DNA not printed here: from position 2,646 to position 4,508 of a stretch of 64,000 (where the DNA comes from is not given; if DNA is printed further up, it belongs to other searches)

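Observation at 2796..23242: Convergent two-operon pfa/hgl-like lipid megasynthase cluster with a non-canonical parts list and no assignable product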

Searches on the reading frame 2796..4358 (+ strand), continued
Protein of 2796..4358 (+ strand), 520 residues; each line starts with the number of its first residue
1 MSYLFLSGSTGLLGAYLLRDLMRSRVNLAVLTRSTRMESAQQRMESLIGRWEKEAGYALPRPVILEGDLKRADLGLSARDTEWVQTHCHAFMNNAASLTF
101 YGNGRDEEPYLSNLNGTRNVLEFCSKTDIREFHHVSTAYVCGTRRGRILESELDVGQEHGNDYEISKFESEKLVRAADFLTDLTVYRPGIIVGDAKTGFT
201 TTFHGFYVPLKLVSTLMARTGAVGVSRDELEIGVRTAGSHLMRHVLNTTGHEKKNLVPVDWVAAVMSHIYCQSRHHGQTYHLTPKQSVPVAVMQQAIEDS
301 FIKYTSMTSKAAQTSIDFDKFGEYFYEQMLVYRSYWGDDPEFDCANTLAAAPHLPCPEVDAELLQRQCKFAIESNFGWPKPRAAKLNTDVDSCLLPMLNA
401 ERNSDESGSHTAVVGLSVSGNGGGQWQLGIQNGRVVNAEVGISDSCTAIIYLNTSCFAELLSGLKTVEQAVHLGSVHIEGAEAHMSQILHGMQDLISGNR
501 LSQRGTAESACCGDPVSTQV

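Call 56: find_homologous_proteins(query=window:2796-4358:+)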
Query window:2796-4358:+ (520 aa): 2452 proteins with E <= 0.001 among 8000 candidates; the best 120 are listed.
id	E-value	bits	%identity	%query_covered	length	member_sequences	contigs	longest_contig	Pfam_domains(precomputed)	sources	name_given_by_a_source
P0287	0.0e+0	1147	95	100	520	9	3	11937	PF01073.26,PF07993.19,PF01370.28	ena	-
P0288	0.0e+0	1088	97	93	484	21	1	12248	PF01073.26,PF07993.19,PF01370.28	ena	-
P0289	0.0e+0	1029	86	100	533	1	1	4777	PF01073.26,PF07993.19,PF01370.28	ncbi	-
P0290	9.7e-241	818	70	99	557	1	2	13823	PF01073.26,PF07993.19,PF01370.28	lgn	-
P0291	9.6e-229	778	64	99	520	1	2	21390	PF04321.24,PF16363.12,PF01073.26,PF07993.19,PF01370.28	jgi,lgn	jgi:thioester reductase-like protein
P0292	8.8e-208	709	62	96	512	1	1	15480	PF16363.12,PF01073.26,PF07993.19,PF01370.28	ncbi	ncbi:MAG: SDR family oxidoreductase [Planctomycetaceae bacterium]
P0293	1.8e-185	636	56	97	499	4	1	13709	PF16363.12,PF01073.26,PF07993.19,PF13460.13,PF01370.28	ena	-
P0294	9.3e-185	633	57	94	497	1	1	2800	PF04321.24,PF16363.12,PF01073.26,PF07993.19,PF01370.28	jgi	jgi:thioester reductase-like protein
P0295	1.1e-183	630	57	92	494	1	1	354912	PF16363.12,PF01073.26,PF07993.19,PF01370.28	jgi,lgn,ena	-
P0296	1.7e-182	626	55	96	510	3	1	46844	PF04321.24,PF16363.12,PF01073.26,PF07993.19,PF13460.13,PF01370.28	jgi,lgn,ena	-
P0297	6.3e-182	624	57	92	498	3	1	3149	PF16363.12,PF01073.26,PF07993.19,PF01370.28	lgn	-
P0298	3.6e-180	618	54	94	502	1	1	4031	PF04321.24,PF01073.26,PF07993.19,PF01370.28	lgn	-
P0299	6.1e-180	617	54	96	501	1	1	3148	PF16363.12,PF01073.26,PF07993.19,PF02036.23,PF01370.28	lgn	-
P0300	1.4e-179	616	54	97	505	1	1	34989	PF16363.12,PF01073.26,PF07993.19,PF01370.28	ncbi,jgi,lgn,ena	-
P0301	2.8e-176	605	53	96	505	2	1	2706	PF14864.12,PF04321.24,PF16363.12,PF01073.26,PF07993.19,PF01370.28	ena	-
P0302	2.6e-174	599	56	92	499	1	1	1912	PF04321.24,PF16363.12,PF01073.26,PF07993.19,PF01370.28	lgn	-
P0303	8.1e-174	597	55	92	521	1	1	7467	PF04321.24,PF16363.12,PF01073.26,PF07993.19,PF13460.13,PF01370.28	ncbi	-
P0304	3.4e-172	592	54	95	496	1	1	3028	PF04321.24,PF16363.12,PF01073.26,PF07993.19,PF01370.28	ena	-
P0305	5.4e-172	591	52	96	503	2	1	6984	PF04321.24,PF16363.12,PF01073.26,PF07993.19,PF01370.28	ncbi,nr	ncbi:MAG: SDR family oxidoreductase [Planctomycetaceae bacterium]|nr:SDR family oxidoreductase [Plan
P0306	8.3e-171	587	53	95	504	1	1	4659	PF04321.24,PF16363.12,PF01073.26,PF07993.19,PF01370.28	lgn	-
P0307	1.1e-170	587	53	96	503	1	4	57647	PF04321.24,PF16363.12,PF01073.26,PF07993.19,PF01370.28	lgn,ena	-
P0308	4.6e-170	585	53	93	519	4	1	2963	PF04321.24,PF16363.12,PF01073.26,PF07993.19,PF01370.28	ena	-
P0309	1.2e-169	583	55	94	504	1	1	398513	PF16363.12,PF01073.26,PF07993.19,PF13460.13,PF01370.28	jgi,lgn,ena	-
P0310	6.6e-168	578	52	96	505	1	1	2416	PF01073.26,PF07993.19,PF01370.28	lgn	-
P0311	9.8e-168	577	54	92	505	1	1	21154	PF16363.12,PF01073.26,PF07993.19,PF01370.28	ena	-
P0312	2.9e-166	572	50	97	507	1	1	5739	PF04321.24,PF16363.12,PF01073.26,PF07993.19,PF02036.23,PF13460.13,PF01370.28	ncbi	-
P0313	2.9e-166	572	52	95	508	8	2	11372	PF04321.24,PF16363.12,PF01073.26,PF07993.19,PF01370.28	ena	-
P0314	5.6e-165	568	53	92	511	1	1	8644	PF16363.12,PF01073.26,PF07993.19,PF02036.23,PF01370.28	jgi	jgi:nucleoside-diphosphate-sugar epimerase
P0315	7.6e-164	564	50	94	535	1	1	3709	PF04321.24,PF16363.12,PF01073.26,PF07993.19,PF13460.13,PF01370.28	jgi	jgi:nucleoside-diphosphate-sugar epimerase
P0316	9.0e-164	564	50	99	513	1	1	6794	PF16363.12,PF01073.26,PF07993.19,PF02036.23,PF13460.13,PF01370.28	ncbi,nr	ncbi:MAG TPA: SDR family oxidoreductase [Planctomycetaceae bacterium]|nr:SDR family oxidoreductase [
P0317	5.3e-163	561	51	96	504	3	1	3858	PF14864.12,PF16363.12,PF01073.26,PF07993.19,PF13460.13,PF01370.28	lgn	-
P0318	1.1e-161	557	51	96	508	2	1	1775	PF16363.12,PF01073.26,PF07993.19,PF02036.23,PF01370.28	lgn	-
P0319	1.4e-160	554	49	97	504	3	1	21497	PF04321.24,PF16363.12,PF01073.26,PF07993.19,PF01370.28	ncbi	-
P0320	3.8e-160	552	50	95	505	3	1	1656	PF16363.12,PF01073.26,PF07993.19,PF01370.28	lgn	-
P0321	5.9e-160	551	50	96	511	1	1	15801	PF04321.24,PF16363.12,PF01073.26,PF07993.19,PF01370.28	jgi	-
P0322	1.5e-159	550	50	95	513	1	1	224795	PF16363.12,PF01073.26,PF07993.19,PF01370.28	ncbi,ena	-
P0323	2.0e-159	550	50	95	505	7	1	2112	PF16363.12,PF01073.26,PF07993.19,PF13460.13,PF01370.28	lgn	-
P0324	2.4e-159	549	49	97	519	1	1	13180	PF04321.24,PF01073.26,PF07993.19,PF01370.28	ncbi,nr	ncbi:MAG: SDR family oxidoreductase [Planctomycetaceae bacterium]|nr:SDR family oxidoreductase [Plan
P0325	4.6e-159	548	49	95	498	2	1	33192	PF04321.24,PF16363.12,PF01073.26,PF07993.19,PF01370.28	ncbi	ncbi:MAG: SDR family oxidoreductase [Planctomycetaceae bacterium]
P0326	5.5e-159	548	51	96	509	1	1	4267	PF04321.24,PF16363.12,PF01073.26,PF07993.19,PF01370.28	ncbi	-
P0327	6.5e-159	548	50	93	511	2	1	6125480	PF04321.24,PF16363.12,PF01073.26,PF07993.19,PF01370.28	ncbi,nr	ncbi:SDR family oxidoreductase [Polystyrenella longa]|nr:SDR family oxidoreductase [Polystyrenella l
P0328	7.8e-159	548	49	95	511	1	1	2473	PF16363.12,PF01073.26,PF07993.19,PF02036.23,PF01370.28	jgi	jgi:thioester reductase-like protein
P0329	2.3e-158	546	50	95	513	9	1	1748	PF16363.12,PF01073.26,PF07993.19,PF01370.28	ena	-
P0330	2.3e-158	546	48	95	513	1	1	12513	PF04321.24,PF16363.12,PF01073.26,PF07993.19,PF01370.28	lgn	-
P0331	9.4e-158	544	49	94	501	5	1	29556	PF04321.24,PF16363.12,PF01073.26,PF07993.19,PF13460.13,PF01370.28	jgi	jgi:thioester reductase-like protein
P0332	1.1e-157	544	49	92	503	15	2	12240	PF04321.24,PF16363.12,PF01073.26,PF07993.19,PF13460.13,PF01370.28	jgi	-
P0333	2.8e-157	543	50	94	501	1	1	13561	PF04321.24,PF16363.12,PF01073.26,PF07993.19,PF01370.28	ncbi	-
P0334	1.4e-156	540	51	89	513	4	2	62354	PF04321.24,PF16363.12,PF01073.26,PF07993.19,PF13460.13,PF01370.28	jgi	jgi:thioester reductase-like protein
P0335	1.4e-156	540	49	92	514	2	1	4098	PF04321.24,PF16363.12,PF02719.22,PF01073.26,PF07993.19,PF13460.13,PF01370.28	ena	-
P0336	2.7e-156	539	49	97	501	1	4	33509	PF04321.24,PF16363.12,PF01073.26,PF07993.19,PF01370.28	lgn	-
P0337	3.7e-156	539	48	95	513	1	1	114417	PF16363.12,PF01073.26,PF07993.19,PF01370.28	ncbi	-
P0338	4.0e-156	539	50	95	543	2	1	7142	PF04321.24,PF16363.12,PF01073.26,PF07993.19,PF01370.28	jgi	jgi:thioester reductase-like protein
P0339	4.8e-156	539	50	95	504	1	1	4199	PF04321.24,PF16363.12,PF01073.26,PF07993.19,PF02036.23,PF01370.28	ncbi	-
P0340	5.0e-156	538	50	95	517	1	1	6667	PF04321.24,PF16363.12,PF01073.26,PF07993.19,PF02036.23,PF13460.13,PF01370.28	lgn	-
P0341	7.9e-156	538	50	96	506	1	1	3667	PF16363.12,PF02719.22,PF01073.26,PF07993.19,PF01370.28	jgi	jgi:nucleoside-diphosphate-sugar epimerase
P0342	3.7e-155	536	48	95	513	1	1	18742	PF16363.12,PF01073.26,PF07993.19,PF02036.23,PF01370.28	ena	-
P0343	2.3e-154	533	51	89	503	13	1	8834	PF04321.24,PF16363.12,PF01073.26,PF07993.19,PF13460.13,PF01370.28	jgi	jgi:thioester reductase-like protein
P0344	3.0e-154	533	49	96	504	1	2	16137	PF14864.12,PF16363.12,PF01073.26,PF07993.19,PF01370.28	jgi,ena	jgi:thioester reductase-like protein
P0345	4.3e-153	529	48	95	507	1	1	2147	PF04321.24,PF16363.12,PF02719.22,PF01073.26,PF07993.19,PF01370.28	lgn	-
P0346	8.3e-152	525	46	93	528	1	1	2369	PF04321.24,PF16363.12,PF02719.22,PF01073.26,PF07993.19,PF01370.28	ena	-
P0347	1.1e-151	524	47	96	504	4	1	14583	PF14864.12,PF16363.12,PF02719.22,PF01073.26,PF07993.19,PF02036.23,PF13460.13,PF01370.28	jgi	jgi:thioester reductase-like protein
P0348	1.1e-151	524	48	96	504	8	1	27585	PF14864.12,PF16363.12,PF01073.26,PF07993.19,PF02036.23,PF01370.28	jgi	jgi:thioester reductase-like protein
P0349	9.3e-151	521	49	96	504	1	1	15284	PF14864.12,PF16363.12,PF01073.26,PF07993.19,PF13460.13,PF01370.28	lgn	-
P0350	5.4e-150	519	48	95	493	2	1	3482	PF04321.24,PF16363.12,PF01073.26,PF07993.19,PF01370.28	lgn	-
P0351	2.3e-149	517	48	95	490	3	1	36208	PF04321.24,PF16363.12,PF01073.26,PF07993.19,PF01370.28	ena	-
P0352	1.3e-148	514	48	97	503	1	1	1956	PF04321.24,PF16363.12,PF01073.26,PF07993.19,PF01370.28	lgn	-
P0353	2.5e-148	513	48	96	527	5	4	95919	PF04321.24,PF16363.12,PF01073.26,PF07993.19,PF01370.28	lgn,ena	-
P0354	5.3e-148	512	48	96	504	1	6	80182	PF04321.24,PF16363.12,PF01073.26,PF07993.19,PF01370.28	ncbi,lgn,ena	-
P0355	1.2e-147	511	47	95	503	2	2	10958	PF04321.24,PF16363.12,PF01073.26,PF07993.19,PF01370.28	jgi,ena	jgi:nucleoside-diphosphate-sugar epimerase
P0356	1.5e-147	510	48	93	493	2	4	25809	PF04321.24,PF01073.26,PF07993.19,PF01370.28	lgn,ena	-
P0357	1.6e-147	510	50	92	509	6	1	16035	PF16363.12,PF01073.26,PF07993.19,PF01370.28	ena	-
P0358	4.3e-147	509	49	95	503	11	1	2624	PF04321.24,PF16363.12,PF01073.26,PF07993.19,PF01370.28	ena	-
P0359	5.4e-147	509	48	96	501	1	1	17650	PF14864.12,PF04321.24,PF16363.12,PF01073.26,PF07993.19,PF02036.23,PF13460.13,PF01370.28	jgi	jgi:thioester reductase-like protein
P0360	8.4e-147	508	48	96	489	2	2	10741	PF04321.24,PF16363.12,PF01073.26,PF07993.19,PF02036.23,PF01370.28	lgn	-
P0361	1.7e-146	507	48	95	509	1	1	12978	PF04321.24,PF16363.12,PF01073.26,PF07993.19,PF13460.13,PF01370.28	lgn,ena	-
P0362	1.8e-146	507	48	92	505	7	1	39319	PF16363.12,PF02719.22,PF01073.26,PF07993.19,PF01370.28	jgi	jgi:thioester reductase-like protein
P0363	6.5e-146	505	48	97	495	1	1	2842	PF16363.12,PF01073.26,PF07993.19,PF01370.28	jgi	-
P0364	1.1e-145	504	47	94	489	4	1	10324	PF04321.24,PF16363.12,PF01073.26,PF07993.19,PF02036.23,PF01370.28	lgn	-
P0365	3.7e-145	503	47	96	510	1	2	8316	PF04321.24,PF16363.12,PF01073.26,PF07993.19,PF01370.28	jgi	jgi:thioester reductase-like protein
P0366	5.7e-145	502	49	93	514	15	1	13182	PF04321.24,PF16363.12,PF01073.26,PF07993.19,PF01370.28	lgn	-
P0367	6.8e-145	502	50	92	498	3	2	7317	PF04321.24,PF01073.26,PF07993.19,PF02036.23,PF01370.28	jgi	jgi:nucleoside-diphosphate-sugar epimerase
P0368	9.7e-145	501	50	92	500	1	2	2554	PF04321.24,PF16363.12,PF01073.26,PF07993.19,PF13460.13,PF01370.28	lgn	-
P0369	6.0e-144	499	46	95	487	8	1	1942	PF04321.24,PF16363.12,PF01073.26,PF07993.19,PF01370.28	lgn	-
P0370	8.0e-144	498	46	96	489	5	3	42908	PF04321.24,PF16363.12,PF01073.26,PF07993.19,PF01370.28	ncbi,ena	-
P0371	1.0e-143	498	50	92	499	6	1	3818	PF01073.26,PF07993.19,PF01370.28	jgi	jgi:thioester reductase-like protein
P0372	1.0e-143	498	50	92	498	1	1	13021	PF16363.12,PF01073.26,PF07993.19,PF02036.23,PF01370.28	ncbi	-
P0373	1.6e-143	497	45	95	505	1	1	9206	PF04321.24,PF16363.12,PF01073.26,PF07993.19,PF13460.13,PF01370.28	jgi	jgi:nucleoside-diphosphate-sugar epimerase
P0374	2.2e-143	497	49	95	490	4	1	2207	PF04321.24,PF16363.12,PF01073.26,PF07993.19,PF01370.28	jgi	-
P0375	3.5e-143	496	47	95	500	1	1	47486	PF04321.24,PF16363.12,PF01073.26,PF07993.19,PF13460.13,PF01370.28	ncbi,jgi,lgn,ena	jgi:thioester reductase-like protein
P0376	3.6e-143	496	47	95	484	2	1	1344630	PF04321.24,PF16363.12,PF01073.26,PF07993.19,PF13460.13,PF01370.28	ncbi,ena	-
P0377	3.1e-142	493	47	95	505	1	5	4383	PF04321.24,PF16363.12,PF01073.26,PF07993.19,PF02036.23,PF01370.28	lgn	-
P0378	3.3e-142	493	49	92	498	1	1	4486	PF04321.24,PF16363.12,PF01073.26,PF07993.19,PF02036.23,PF01370.28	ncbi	-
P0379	3.7e-142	493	49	92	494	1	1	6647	PF14864.12,PF16363.12,PF01073.26,PF07993.19,PF02036.23,PF01370.28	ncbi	-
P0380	6.2e-142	492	46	97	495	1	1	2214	PF16363.12,PF01073.26,PF07993.19,PF01370.28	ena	-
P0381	1.2e-141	491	48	94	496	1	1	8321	PF01073.26,PF07993.19,PF01370.28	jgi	-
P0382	1.5e-141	491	49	92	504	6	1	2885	PF01073.26,PF07993.19,PF01370.28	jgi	jgi:thioester reductase-like protein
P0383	1.6e-141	491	49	92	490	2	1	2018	PF04321.24,PF16363.12,PF01073.26,PF07993.19,PF13460.13,PF01370.28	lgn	-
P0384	4.4e-141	489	49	92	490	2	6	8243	PF04321.24,PF16363.12,PF01073.26,PF07993.19,PF01370.28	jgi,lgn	-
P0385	4.4e-141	489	46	96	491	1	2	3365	PF16363.12,PF01073.26,PF07993.19,PF13460.13,PF01370.28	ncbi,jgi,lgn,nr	ncbi:MAG: SDR family oxidoreductase [Candidatus Nealsonbacteria bacterium]|nr:SDR family oxidoreduct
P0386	5.0e-141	489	47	93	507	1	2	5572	PF16363.12,PF01073.26,PF07993.19,PF13460.13,PF01370.28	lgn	-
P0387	5.5e-141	489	47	96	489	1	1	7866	PF16363.12,PF01073.26,PF07993.19,PF01370.28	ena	-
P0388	6.5e-141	489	47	92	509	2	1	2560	PF14864.12,PF16363.12,PF01073.26,PF07993.19,PF02036.23,PF01370.28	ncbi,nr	ncbi:MAG TPA: SDR family oxidoreductase [Planctomycetaceae bacterium]|nr:SDR family oxidoreductase [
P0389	8.1e-141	488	49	96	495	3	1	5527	PF04321.24,PF16363.12,PF01073.26,PF07993.19,PF01370.28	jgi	-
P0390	9.2e-141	488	48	94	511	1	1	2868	PF04321.24,PF16363.12,PF01073.26,PF07993.19,PF01370.28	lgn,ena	-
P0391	2.8e-140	487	49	94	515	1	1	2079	PF16363.12,PF01073.26,PF07993.19,PF01370.28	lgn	-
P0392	3.9e-140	486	48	92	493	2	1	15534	PF04321.24,PF01073.26,PF07993.19,PF01370.28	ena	-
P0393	5.5e-140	486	47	94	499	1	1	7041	PF04321.24,PF16363.12,PF01073.26,PF07993.19,PF13460.13,PF01370.28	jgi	-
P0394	5.8e-140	485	45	96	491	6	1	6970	PF01073.26,PF07993.19,PF13460.13,PF01370.28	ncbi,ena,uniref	ncbi:SDR family oxidoreductase [Symmachiella dynata]|uniref:SDR family oxidoreductase n=1 Tax=Symmac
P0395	8.7e-140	485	46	96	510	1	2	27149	PF04321.24,PF16363.12,PF01073.26,PF07993.19,PF01370.28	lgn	-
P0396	1.2e-139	484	48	92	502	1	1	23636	PF04321.24,PF16363.12,PF01073.26,PF07993.19,PF01370.28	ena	-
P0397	1.6e-139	484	45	96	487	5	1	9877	PF04321.24,PF16363.12,PF01073.26,PF07993.19,PF01370.28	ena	-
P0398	1.9e-139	484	45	96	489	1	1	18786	PF04321.24,PF16363.12,PF01073.26,PF07993.19,PF01370.28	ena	-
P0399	3.2e-139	483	47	96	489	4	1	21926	PF04321.24,PF16363.12,PF01073.26,PF07993.19,PF01370.28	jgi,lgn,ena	-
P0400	4.3e-139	483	48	92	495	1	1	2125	PF04321.24,PF16363.12,PF01073.26,PF07993.19,PF01370.28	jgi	jgi:thioester reductase-like protein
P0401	4.7e-139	482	46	92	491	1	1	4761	PF01073.26,PF07993.19,PF01370.28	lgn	-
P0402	5.4e-139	482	45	96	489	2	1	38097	PF04321.24,PF16363.12,PF01073.26,PF07993.19,PF01370.28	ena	-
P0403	6.7e-139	482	48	96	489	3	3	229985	PF04321.24,PF16363.12,PF01073.26,PF07993.19,PF13460.13,PF01370.28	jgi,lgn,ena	-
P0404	1.1e-138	481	48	92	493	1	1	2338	PF04321.24,PF16363.12,PF01073.26,PF07993.19,PF13460.13,PF01370.28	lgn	-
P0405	1.6e-138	481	53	76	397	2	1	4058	PF04321.24,PF16363.12,PF01073.26,PF07993.19,PF01370.28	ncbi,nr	ncbi:MAG: SDR family oxidoreductase, partial [Planctomycetaceae bacterium]|nr:SDR family oxidoreduct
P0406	2.0e-138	480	45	96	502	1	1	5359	PF04321.24,PF16363.12,PF01073.26,PF07993.19,PF01370.28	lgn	-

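Call 65: predict_structure(alignment_id=A1)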
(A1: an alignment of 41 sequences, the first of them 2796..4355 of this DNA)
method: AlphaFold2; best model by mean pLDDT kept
length: 520 residues; sequences in the alignment: 41
mean_pLDDT: 85.0   pTM: 0.87
mean pLDDT of the five models: 85.0, 84.5, 84.3, 84.3, 82.4
residues with pLDDT >= 90: 277; 70-90: 170; 50-70: 46; < 50: 27
segments of 3 or more residues with pLDDT < 50: 403-407, 501-520
pLDDT, mean of each block of 10 residues (from residue 1): 91 94 96 93 93 92 95 95 96 83 74 92 98 82 73 73 85 96 95 77 81 77 69 85 83 92 98 97 92 91 71 63 81 82 94 95 90 84 84 85 52 92 93 90 92 94 94 94 88 83 44 42
secondary structure, 60 per line:
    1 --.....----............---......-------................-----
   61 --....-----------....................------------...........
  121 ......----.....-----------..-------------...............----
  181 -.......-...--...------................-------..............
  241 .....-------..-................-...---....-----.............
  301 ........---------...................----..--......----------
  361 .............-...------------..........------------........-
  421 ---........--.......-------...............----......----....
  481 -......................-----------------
elements in order: E3-7 H12-23 E27-32 H40-55 E63-66 H78-87 E88-94 H110-126 E131-135 H162-176 E182-188 E190-192 H204-219 H227-245 E256-258 H259-271 E279-282 H290-308 H318-336 H345-350 H361-373 H390-399 E412-419 E424-431 E434-440 E448-453 H454-462 H467-472 E477-480 H482-503

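Call 68: fold_search(model_id=the predicted structure, library=pdb)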
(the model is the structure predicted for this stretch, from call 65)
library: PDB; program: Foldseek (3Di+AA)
matches with E <= 10: 1925; with E <= 0.001: 1103
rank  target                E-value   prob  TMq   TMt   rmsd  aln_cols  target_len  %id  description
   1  4w4t_B                4.3e-19  1.00  0.51  0.67   7.1       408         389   24  The crystal structure of the terminal R domain from the myxalamid PKS-NRPS biosynthetic pathway (released 2015-08-12)
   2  4w4t_A                1.1e-18  1.00  0.50  0.65   7.9       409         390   24  The crystal structure of the terminal R domain from the myxalamid PKS-NRPS biosynthetic pathway (released 2015-08-12)
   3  4u7w_B                1.9e-18  1.00  0.52  0.66   6.9       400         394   24  The crystal structure of the terminal R domain from the myxalamid PKS-NRPS biosynthetic pathway (released 2015-08-12)
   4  4u7w_A                4.1e-18  1.00  0.51  0.66   7.7       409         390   24  The crystal structure of the terminal R domain from the myxalamid PKS-NRPS biosynthetic pathway (released 2015-08-12)
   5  8v1x_A                2.5e-17  1.00  0.50  0.66   6.5       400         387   21  Crystal structure of polyketide synthase (PKS) thioreductase domain from Streptomyces coelicolor (released 2024-11-27)
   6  8v1x_B                5.9e-17  1.00  0.51  0.66   7.0       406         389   22  Crystal structure of polyketide synthase (PKS) thioreductase domain from Streptomyces coelicolor (released 2024-11-27)
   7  6vtz                  8.6e-15  1.00  0.47  0.63   6.2       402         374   18  Structure of a thiolation-reductase di-domain from an archaeal non-ribosomal peptide synthetase (released 2020-02-26)
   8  6vtj                  9.0e-15  1.00  0.48  0.52   6.9       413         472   17  Structure of a thiolation-reductase di-domain from an archaeal non-ribosomal peptide synthetase (released 2020-02-26)
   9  4f6c_B                3.9e-13  1.00  0.45  0.60   7.2       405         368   18  Crystal structure of Aureusimine biosynthetic cluster reductase domain (released 2012-12-12)
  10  5msv_C                8.9e-13  1.00  0.49  0.50   7.3       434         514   16  Structure of the phosphopantetheine modified PCP-R didomain of carboxylic acid reductase (CAR) in complex with NADP (released 2017-07-05)
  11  4f6l_B                8.9e-13  1.00  0.44  0.59   8.4       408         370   17  Crystal structure of Aureusimine biosynthetic cluster reductase domain (released 2012-12-12)
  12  6vo6_D                1.4e-12  1.00  0.40  0.63   9.4       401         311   13  Crystal Structure of Cj1427, an Essential NAD-dependent Dehydrogenase from Campylobacter jejuni, in the Presence of NA (released 2020-04-01)
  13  5msv_B                1.6e-12  1.00  0.48  0.49   7.4       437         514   16  Structure of the phosphopantetheine modified PCP-R didomain of carboxylic acid reductase (CAR) in complex with NADP (released 2017-07-05)
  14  5msv_D                2.3e-12  1.00  0.49  0.49   7.4       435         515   16  Structure of the phosphopantetheine modified PCP-R didomain of carboxylic acid reductase (CAR) in complex with NADP (released 2017-07-05)
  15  1nah                  2.5e-12  1.00  0.42  0.61   8.7       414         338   15  UDP-GALACTOSE 4-EPIMERASE FROM ESCHERICHIA COLI, REDUCED (released 1996-12-23)
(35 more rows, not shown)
